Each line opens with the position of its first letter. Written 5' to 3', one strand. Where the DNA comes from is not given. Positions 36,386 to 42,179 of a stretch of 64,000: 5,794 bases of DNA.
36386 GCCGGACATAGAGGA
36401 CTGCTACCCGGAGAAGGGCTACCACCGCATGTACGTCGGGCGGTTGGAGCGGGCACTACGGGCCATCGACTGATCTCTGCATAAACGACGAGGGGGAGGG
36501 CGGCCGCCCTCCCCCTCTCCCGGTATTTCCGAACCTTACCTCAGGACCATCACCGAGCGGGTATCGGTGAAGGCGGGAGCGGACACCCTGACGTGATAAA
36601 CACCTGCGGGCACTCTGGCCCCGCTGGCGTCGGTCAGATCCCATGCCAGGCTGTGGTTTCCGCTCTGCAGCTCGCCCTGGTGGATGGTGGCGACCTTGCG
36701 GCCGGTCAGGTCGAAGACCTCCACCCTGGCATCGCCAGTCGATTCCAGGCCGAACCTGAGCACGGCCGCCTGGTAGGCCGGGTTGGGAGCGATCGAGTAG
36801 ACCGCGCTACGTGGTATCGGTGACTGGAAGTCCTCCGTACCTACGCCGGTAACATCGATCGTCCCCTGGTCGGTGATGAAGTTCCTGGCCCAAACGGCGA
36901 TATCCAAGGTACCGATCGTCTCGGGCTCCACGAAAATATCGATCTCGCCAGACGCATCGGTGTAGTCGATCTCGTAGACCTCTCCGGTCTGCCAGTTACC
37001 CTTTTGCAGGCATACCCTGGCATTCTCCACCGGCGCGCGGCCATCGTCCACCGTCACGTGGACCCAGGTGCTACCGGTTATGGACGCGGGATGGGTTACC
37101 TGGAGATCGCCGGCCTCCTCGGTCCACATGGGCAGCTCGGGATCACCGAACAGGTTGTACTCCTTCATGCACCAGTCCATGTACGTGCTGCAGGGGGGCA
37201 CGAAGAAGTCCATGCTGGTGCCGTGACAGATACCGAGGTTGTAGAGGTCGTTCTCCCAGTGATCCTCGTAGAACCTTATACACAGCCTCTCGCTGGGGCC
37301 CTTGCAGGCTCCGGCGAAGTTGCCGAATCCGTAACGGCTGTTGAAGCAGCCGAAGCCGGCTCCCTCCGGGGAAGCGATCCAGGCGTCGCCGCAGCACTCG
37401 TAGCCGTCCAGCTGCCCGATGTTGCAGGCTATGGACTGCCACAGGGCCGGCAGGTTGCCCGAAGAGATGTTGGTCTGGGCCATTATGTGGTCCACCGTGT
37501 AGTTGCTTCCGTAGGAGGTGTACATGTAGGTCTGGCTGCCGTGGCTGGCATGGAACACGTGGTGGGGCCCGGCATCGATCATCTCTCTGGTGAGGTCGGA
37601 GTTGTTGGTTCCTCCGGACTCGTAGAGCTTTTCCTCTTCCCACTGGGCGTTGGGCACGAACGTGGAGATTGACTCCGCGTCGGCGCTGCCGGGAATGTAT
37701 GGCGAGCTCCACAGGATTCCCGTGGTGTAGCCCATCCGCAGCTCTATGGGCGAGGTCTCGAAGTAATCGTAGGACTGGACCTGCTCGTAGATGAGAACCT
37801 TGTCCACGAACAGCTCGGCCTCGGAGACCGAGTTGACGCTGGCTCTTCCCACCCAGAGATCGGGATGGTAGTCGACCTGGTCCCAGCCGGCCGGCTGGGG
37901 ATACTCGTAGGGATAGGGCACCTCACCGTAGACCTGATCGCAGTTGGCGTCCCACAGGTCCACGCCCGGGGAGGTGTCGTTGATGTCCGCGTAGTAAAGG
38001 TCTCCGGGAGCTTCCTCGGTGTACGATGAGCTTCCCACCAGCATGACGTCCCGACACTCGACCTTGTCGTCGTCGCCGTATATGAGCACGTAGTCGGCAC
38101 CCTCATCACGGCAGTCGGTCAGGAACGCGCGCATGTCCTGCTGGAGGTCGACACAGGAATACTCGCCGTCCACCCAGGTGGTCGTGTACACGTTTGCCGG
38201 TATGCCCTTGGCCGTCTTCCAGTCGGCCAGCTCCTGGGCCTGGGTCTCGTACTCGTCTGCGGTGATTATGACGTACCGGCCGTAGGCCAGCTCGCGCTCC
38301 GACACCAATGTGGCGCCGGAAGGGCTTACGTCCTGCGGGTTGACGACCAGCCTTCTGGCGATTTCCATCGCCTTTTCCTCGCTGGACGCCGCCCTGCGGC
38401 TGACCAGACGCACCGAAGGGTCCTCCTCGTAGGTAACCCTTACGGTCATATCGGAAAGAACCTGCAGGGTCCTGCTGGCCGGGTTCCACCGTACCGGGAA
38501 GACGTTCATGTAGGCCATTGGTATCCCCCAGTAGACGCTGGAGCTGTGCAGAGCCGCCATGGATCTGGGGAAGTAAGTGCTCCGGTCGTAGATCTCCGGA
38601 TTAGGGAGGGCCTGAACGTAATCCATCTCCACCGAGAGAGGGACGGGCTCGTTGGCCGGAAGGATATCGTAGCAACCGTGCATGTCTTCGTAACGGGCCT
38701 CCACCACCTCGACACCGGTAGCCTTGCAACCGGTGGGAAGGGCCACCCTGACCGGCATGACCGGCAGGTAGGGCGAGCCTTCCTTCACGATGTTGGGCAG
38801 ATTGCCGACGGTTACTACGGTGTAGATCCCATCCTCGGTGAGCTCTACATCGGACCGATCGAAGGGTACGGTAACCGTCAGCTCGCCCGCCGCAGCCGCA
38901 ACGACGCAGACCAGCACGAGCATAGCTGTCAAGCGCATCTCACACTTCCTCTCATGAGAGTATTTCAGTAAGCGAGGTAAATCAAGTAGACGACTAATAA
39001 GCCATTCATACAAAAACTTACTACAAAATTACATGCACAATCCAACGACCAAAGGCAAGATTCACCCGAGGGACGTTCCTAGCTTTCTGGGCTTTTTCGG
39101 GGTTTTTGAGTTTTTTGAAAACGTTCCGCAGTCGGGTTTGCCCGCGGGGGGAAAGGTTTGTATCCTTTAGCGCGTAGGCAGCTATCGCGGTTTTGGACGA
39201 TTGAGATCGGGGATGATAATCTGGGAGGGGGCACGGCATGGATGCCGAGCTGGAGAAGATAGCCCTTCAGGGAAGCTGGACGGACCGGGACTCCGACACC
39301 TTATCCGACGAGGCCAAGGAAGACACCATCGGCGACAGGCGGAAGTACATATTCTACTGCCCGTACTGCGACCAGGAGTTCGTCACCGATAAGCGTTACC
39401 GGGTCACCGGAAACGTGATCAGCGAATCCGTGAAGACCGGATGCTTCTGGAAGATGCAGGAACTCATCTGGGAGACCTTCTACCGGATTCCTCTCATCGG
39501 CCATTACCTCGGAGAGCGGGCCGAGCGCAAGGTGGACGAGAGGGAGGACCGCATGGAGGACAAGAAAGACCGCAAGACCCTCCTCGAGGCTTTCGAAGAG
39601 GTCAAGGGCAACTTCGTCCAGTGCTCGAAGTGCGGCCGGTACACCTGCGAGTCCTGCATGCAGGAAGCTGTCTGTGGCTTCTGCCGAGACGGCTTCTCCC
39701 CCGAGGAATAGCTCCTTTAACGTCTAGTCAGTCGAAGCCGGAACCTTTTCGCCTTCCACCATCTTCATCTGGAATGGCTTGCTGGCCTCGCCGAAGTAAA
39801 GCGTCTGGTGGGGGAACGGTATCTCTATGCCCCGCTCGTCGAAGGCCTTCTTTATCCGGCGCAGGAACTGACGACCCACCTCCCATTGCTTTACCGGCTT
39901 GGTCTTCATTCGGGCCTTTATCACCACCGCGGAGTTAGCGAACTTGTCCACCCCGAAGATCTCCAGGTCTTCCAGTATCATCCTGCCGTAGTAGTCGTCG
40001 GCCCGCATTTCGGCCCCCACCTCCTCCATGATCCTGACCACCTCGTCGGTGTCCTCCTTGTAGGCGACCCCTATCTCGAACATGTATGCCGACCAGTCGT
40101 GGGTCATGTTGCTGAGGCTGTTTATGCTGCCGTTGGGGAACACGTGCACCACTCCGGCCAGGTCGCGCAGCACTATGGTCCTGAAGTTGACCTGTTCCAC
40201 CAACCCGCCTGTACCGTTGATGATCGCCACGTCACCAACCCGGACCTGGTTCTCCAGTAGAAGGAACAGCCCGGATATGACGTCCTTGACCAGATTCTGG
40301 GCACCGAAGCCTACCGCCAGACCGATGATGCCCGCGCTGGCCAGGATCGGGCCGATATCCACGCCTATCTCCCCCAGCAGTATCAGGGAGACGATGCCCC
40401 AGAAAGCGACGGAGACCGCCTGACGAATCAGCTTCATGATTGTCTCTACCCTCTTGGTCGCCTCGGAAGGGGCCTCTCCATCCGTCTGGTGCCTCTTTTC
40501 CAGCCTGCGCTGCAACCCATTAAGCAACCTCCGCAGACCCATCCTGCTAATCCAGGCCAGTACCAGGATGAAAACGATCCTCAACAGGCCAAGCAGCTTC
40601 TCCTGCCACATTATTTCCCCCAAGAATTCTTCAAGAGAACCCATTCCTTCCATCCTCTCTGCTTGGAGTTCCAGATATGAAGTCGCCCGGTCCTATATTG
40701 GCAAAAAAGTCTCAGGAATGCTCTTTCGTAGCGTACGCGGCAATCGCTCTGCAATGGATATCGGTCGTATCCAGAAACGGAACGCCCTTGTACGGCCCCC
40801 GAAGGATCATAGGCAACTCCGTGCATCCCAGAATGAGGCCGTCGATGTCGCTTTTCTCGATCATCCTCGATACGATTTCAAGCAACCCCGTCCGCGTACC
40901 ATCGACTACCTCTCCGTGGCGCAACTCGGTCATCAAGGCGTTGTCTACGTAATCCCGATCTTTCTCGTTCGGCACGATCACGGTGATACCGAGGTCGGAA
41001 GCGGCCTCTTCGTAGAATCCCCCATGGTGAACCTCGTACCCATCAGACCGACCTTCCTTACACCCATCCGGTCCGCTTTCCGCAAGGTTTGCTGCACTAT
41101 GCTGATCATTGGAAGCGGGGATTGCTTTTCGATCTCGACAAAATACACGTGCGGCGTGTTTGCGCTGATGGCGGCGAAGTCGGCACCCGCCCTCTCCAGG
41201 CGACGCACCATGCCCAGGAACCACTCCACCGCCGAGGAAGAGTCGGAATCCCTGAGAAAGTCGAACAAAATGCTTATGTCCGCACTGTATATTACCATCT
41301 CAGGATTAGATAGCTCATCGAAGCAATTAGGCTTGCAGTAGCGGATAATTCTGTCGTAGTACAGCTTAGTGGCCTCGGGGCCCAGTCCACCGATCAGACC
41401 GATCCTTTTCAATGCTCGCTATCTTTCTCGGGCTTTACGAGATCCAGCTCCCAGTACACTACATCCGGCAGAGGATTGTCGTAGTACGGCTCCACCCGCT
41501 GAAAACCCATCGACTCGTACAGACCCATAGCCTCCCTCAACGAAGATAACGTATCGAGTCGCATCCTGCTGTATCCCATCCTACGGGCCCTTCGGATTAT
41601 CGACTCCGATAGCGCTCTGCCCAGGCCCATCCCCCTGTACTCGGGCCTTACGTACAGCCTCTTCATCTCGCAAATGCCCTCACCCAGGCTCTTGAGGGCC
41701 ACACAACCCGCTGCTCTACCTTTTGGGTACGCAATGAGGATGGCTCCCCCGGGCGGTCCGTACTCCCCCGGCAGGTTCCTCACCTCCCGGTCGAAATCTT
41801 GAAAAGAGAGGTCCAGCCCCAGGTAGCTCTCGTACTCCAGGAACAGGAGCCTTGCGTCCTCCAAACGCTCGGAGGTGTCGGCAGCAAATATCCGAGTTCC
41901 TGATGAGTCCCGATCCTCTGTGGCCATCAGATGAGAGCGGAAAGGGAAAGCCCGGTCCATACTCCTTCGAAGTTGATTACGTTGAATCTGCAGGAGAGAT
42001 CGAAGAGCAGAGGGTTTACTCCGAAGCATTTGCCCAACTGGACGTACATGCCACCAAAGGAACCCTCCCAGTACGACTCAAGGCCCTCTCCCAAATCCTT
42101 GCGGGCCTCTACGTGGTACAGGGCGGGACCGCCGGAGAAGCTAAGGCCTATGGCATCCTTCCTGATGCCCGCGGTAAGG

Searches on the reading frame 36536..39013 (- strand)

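Call 8: search_protein_families(library=pfam, proteins=[window:36536-39013:-], max_evalue=0.001)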
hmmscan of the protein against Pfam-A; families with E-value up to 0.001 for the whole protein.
window:36536-39013:- (825 aa): 4 families
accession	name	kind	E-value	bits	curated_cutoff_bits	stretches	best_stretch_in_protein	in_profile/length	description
PF01364.23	Peptidase_C25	-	4.5e-37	128.6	23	1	247-628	1-373/374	Peptidase family C25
PF08126.16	Propeptide_C25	-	5.8e-13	48.8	22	1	59-197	38-174/205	Propeptide_C25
PF13860.13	FlgD_ig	-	1.5e-10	41.3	27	1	757-812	19-75/79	FlgD Ig-like domain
PF13620.12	CarboxypepD_reg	-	0.00026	21.7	32.3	0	653-723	6-71/82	Carboxypeptidase regulatory-like domain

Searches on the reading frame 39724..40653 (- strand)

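Call 14: search_protein_families(library=pfam, proteins=[window:39724-40653:-], max_evalue=0.001)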
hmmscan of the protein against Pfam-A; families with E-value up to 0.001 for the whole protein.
window:39724-40653:- (309 aa): 3 families
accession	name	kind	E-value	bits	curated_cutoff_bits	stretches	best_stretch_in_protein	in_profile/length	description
PF00924.24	MS_channel_2nd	-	1.5e-14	54.3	20.2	1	120-184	1-67/68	Mechanosensitive ion channel, beta-domain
PF21082.3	MS_channel_3rd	-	6e-10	39.9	21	1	192-278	3-88/88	Mechanosensitive ion channel MscS, C-terminal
PF21088.3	MS_channel_1st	-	9.7e-08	32.3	23.1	1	80-119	3-42/42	Mechanosensitive ion channel, transmembrane helices 2/3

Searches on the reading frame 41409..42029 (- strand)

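Call 58: search_protein_families(library=pfam, proteins=[window:41409-42029:-], max_evalue=0.001)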
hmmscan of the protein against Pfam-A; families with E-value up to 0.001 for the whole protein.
window:41409-42029:- (206 aa): 5 families
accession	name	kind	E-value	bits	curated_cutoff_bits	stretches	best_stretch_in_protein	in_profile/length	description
PF00583.31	Acetyltransf_1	-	3.1e-17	63.3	20.7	1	90-176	29-116/116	Acetyltransferase (GNAT) family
PF13508.13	Acetyltransf_7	-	7.9e-15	55.5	27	1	94-177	2-83/84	Acetyltransferase (GNAT) domain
PF13673.13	Acetyltransf_10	-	1.3e-11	45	23.6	1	97-181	33-112/128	Acetyltransferase (GNAT) domain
PF08445.16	FR47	-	8.6e-07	29.3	22.1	1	119-180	21-81/86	FR47-like protein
PF14542.12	Acetyltransf_CG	-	0.00034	21.1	30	1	106-153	11-58/80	GCN5-related N-acetyl-transferase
